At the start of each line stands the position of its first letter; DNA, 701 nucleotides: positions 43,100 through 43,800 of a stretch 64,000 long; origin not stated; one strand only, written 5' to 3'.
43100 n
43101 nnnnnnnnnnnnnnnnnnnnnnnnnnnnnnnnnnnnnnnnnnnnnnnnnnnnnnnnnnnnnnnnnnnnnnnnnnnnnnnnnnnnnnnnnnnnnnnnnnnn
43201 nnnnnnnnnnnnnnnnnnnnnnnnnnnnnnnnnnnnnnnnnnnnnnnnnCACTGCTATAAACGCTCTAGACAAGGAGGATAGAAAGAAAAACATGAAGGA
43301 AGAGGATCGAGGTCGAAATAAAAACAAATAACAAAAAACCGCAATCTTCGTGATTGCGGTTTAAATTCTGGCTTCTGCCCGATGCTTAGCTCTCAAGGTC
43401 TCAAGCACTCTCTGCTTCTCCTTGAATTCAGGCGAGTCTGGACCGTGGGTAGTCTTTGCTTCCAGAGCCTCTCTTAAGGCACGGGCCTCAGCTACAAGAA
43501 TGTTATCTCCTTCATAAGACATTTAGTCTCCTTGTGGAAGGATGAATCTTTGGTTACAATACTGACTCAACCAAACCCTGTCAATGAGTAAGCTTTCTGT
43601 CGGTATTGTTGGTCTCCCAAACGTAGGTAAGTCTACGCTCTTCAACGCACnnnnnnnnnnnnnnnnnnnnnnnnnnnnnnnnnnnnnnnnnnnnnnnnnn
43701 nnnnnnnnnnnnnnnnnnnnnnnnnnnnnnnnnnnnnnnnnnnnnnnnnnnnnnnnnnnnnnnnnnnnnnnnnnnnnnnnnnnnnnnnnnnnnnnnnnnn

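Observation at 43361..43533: Unannotated 53-aa ORF with a strong SD and terminator, GC-richer than its neighbours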

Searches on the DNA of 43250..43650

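Call 65: search_rna_families(source=window, start=43250, end=43650, threshold=evalue, max_evalue=1)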
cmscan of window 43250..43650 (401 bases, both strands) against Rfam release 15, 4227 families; matches with E-value up to 1: 2.
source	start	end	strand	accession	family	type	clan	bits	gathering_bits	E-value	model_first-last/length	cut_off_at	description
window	43313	43361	+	RF02844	RefA9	Gene; antisense;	-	22.3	49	0.37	1-64/64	no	Enterococcus sRNA A9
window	43285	43391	-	RF01770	rimP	Cis-reg; leader;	-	20.1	47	0.64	1-102/102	no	Gammaprotebacteria rimP leader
